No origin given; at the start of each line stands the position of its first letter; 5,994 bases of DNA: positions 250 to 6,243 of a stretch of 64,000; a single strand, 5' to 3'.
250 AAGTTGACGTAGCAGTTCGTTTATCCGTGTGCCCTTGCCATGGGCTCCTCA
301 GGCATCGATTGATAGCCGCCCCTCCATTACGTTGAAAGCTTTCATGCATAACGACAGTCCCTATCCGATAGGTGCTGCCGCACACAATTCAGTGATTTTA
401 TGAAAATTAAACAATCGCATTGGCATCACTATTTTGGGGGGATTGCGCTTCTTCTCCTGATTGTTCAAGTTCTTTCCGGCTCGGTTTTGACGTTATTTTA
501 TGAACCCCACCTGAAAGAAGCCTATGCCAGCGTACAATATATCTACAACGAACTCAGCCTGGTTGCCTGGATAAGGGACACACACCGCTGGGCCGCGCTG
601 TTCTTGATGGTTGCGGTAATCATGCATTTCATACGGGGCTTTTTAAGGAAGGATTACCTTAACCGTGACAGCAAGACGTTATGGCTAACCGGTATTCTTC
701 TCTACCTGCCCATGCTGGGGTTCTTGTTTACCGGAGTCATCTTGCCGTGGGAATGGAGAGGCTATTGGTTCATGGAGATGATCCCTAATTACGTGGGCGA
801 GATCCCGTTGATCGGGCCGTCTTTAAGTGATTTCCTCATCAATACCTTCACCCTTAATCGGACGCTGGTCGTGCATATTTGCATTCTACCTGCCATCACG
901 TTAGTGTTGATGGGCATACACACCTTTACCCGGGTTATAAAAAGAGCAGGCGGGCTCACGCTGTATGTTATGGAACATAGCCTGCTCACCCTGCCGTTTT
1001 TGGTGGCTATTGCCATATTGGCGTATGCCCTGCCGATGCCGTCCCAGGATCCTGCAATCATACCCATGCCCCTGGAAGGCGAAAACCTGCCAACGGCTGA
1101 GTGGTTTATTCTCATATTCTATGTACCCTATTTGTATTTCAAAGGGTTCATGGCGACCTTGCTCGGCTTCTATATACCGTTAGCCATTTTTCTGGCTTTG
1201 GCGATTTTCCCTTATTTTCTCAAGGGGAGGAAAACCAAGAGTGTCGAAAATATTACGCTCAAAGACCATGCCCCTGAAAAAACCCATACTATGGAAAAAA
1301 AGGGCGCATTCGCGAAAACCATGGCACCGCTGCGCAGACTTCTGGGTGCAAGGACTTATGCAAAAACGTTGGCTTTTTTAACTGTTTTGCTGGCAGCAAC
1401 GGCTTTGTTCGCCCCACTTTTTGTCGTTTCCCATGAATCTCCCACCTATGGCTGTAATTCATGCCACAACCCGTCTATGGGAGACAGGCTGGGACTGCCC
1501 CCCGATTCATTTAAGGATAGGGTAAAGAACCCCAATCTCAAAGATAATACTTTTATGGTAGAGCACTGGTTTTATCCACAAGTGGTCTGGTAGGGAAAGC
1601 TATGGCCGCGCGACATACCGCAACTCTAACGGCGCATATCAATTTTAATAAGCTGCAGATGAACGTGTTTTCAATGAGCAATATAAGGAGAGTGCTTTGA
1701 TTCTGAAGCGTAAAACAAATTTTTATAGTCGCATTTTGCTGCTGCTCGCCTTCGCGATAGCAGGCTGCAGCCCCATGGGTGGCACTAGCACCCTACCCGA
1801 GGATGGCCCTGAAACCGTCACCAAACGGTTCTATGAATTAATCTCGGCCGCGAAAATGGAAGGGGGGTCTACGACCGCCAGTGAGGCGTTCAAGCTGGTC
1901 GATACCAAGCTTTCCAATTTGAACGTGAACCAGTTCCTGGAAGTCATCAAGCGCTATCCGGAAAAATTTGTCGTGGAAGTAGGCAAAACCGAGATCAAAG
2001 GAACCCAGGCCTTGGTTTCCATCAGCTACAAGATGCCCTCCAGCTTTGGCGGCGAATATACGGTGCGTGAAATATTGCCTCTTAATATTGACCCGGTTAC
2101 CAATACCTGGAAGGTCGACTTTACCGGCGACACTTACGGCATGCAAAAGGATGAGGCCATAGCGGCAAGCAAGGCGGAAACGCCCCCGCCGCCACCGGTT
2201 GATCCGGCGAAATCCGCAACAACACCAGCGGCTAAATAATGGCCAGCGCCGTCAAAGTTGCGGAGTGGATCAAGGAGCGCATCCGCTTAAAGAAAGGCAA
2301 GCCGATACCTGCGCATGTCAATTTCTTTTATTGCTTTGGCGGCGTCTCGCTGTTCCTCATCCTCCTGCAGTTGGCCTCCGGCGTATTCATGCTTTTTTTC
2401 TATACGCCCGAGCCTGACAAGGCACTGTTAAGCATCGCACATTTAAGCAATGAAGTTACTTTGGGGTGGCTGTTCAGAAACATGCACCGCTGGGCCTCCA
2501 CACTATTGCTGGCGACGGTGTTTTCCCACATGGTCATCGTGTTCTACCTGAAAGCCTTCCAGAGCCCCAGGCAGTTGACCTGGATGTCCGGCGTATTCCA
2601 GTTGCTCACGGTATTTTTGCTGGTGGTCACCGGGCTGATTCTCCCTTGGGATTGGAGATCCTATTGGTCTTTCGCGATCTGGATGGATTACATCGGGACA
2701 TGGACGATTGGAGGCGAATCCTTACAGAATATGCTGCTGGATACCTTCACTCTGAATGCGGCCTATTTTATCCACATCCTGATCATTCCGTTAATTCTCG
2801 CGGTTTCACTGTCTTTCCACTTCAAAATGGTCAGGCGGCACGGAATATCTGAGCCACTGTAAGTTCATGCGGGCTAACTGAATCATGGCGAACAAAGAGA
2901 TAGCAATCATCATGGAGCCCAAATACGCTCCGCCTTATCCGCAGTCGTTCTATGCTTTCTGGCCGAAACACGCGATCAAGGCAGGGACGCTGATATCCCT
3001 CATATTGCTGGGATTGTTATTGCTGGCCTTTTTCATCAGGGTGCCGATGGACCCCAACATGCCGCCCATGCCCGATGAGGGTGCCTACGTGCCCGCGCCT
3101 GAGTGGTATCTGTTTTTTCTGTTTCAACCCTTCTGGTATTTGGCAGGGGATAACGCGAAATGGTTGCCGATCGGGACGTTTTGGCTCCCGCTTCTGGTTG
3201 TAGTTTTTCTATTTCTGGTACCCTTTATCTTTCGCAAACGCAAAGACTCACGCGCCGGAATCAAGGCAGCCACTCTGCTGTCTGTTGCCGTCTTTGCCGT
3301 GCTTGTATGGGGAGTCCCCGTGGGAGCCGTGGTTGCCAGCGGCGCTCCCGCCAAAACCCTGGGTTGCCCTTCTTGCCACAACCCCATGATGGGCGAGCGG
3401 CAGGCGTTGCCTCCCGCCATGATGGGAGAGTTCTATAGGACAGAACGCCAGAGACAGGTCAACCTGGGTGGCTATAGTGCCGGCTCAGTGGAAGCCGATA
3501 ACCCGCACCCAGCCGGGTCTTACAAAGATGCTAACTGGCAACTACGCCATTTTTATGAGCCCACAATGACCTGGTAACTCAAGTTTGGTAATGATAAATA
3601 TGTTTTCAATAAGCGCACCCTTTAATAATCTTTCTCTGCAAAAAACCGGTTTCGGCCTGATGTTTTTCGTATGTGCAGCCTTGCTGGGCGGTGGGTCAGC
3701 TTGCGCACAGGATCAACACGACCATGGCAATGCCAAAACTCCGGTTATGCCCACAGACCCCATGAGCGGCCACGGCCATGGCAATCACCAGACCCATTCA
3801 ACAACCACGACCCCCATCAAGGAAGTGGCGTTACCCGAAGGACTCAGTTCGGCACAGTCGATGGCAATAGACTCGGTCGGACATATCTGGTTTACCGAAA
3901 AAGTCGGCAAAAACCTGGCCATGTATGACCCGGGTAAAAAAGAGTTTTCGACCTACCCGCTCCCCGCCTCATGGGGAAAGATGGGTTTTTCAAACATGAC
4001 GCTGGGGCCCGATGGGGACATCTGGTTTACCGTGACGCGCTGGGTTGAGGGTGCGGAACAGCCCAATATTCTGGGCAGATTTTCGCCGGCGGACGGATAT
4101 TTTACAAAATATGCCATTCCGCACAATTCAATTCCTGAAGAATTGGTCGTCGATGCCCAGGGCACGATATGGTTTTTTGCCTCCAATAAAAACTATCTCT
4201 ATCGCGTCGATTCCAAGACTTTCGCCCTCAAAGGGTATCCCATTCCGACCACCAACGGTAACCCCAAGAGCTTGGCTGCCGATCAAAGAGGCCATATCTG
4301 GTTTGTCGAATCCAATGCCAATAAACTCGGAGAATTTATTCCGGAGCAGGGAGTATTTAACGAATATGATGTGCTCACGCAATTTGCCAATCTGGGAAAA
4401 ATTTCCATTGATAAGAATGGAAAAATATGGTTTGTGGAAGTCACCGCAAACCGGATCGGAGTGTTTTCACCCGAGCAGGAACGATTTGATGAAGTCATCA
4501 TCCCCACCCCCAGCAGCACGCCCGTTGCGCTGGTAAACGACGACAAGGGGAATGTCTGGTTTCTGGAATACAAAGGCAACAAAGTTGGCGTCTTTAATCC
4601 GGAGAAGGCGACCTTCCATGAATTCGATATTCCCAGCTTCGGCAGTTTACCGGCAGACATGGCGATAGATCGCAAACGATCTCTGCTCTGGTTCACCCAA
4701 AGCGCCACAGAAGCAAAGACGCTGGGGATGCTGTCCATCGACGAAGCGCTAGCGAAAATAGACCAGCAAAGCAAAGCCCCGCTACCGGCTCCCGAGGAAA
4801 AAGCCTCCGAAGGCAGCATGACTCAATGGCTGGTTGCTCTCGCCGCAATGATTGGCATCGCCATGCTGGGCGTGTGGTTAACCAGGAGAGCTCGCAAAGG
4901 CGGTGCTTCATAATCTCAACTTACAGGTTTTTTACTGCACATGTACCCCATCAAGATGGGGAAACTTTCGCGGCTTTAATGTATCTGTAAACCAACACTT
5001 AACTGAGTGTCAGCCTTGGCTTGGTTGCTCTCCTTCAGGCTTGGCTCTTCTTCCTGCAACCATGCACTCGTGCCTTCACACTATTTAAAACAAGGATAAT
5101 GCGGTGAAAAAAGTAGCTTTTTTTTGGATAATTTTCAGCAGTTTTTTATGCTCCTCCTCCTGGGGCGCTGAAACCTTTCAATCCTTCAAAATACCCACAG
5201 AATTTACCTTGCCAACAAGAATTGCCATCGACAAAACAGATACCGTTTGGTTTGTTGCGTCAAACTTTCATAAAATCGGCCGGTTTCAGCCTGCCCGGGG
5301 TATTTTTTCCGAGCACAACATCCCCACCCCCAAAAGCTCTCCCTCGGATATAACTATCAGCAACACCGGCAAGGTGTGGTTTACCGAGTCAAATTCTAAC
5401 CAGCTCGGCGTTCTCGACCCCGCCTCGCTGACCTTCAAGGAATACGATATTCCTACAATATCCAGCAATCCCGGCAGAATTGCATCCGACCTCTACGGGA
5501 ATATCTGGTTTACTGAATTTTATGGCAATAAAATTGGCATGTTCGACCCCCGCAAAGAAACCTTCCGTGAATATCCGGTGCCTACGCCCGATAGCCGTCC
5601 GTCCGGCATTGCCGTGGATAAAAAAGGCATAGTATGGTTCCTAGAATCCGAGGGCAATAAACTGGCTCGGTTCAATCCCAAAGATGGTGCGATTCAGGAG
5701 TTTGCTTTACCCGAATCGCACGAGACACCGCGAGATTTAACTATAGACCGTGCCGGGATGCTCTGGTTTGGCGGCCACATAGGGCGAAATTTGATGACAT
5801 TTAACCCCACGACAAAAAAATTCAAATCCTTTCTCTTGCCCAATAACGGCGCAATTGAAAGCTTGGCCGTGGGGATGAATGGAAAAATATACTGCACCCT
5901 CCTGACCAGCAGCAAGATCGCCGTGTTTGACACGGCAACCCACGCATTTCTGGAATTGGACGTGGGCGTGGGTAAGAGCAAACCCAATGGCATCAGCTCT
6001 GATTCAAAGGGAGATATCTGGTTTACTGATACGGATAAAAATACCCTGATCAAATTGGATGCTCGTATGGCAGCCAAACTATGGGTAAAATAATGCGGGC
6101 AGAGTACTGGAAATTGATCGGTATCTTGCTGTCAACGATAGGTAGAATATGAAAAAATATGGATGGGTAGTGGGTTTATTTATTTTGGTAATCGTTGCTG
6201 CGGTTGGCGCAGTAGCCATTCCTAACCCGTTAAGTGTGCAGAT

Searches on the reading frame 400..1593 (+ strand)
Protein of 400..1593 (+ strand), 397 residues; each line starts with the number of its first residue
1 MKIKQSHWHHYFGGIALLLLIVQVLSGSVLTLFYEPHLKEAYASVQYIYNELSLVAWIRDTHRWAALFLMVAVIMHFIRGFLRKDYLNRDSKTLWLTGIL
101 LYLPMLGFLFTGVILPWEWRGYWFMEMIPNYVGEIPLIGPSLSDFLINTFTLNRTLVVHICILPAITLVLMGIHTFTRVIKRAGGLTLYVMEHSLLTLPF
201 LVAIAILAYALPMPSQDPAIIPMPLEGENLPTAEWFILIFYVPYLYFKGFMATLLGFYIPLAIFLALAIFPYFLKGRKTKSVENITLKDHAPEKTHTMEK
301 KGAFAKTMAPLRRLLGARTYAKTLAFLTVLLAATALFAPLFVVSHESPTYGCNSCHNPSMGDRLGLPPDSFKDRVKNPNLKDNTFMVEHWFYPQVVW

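Call 42: search_protein_families(library=pfam, proteins=[window:400-1593:+], max_evalue=0.0001)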
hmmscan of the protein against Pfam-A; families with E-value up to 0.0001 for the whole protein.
window:400-1593:+ (397 aa): 2 families
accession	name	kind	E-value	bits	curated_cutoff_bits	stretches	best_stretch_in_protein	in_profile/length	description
PF00033.24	Cytochrome_B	-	2.9e-29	102.7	27.2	1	10-176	14-183/189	Cytochrome b/b6/petB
PF13631.11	Cytochrom_B_N_2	-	5.9e-13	49.6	27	1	68-179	2-116/169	Cytochrome b(N-terminal)/b6/petB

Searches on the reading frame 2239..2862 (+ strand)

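Call 42: search_protein_families(library=pfam, proteins=[window:2239-2862:+], max_evalue=0.0001)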
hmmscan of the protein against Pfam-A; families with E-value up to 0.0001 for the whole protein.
window:2239-2862:+ (207 aa): 2 families
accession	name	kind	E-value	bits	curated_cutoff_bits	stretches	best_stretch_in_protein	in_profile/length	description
PF00033.24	Cytochrome_B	-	7.7e-36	124.1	27.2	1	20-201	3-188/189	Cytochrome b/b6/petB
PF13631.11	Cytochrom_B_N_2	-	2.4e-16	60.6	27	1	89-205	2-123/169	Cytochrome b(N-terminal)/b6/petB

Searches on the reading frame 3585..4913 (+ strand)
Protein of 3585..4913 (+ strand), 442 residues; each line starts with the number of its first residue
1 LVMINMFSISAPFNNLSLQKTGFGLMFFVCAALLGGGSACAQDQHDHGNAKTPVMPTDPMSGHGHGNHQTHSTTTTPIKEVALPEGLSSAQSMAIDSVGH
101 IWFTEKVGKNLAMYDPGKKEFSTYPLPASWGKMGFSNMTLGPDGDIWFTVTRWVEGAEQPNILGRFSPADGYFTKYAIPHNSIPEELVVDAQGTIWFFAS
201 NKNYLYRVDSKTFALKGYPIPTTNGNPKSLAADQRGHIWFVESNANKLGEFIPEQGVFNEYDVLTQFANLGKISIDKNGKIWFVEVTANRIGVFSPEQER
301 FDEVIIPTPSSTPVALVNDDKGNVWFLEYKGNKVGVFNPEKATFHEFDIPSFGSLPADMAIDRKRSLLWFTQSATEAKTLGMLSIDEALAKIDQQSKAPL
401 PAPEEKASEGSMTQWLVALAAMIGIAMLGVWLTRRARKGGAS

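Call 14: search_protein_families(library=pfam, proteins=[window:3585-4913:+], max_evalue=0.001)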
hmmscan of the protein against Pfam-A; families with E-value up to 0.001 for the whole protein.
window:3585-4913:+ (442 aa): 4 families
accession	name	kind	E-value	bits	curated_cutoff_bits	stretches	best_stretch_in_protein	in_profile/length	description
PF24684.1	Vgb_lyase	-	1.5e-42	145.9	50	1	78-374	3-284/290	Virginiamycin B lyase family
PF08450.18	SGL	-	1.7e-12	47.9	26.3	0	193-316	102-232/246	SMP-30/Gluconolactonase/LRE-like region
PF07494.17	Reg_prop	-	9.1e-11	41.1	20.4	0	178-197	2-20/24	Two component regulator propeller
PF16819.11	DUF5074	-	5.1e-07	29.5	27.2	0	186-229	186-232/353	Domain of unknown function (DUF5074)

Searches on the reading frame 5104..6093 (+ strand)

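Call 14: search_protein_families(library=pfam, proteins=[window:5104-6093:+], max_evalue=0.001)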
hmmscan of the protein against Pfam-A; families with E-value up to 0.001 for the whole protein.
window:5104-6093:+ (329 aa): 6 families
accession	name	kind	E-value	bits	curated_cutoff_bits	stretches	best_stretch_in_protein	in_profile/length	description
PF24684.1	Vgb_lyase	-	4.3e-51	173.9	50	2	23-247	43-262/290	Virginiamycin B lyase family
PF08450.18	SGL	-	2.3e-13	50.7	26.3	0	164-207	184-227/246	SMP-30/Gluconolactonase/LRE-like region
PF16819.11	DUF5074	-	3.1e-09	36.8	27.2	0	81-119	185-227/353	Domain of unknown function (DUF5074)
PF01436.27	NHL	-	2.1e-08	34.2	20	0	293-315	3-25/28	NHL repeat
PF07494.17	Reg_prop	-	4.3e-07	29.8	20.4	0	210-224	8-22/24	Two component regulator propeller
PF13449.12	Phytase-like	-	0.00045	20.6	27.6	0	168-272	72-144/284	Esterase-like activity of phytase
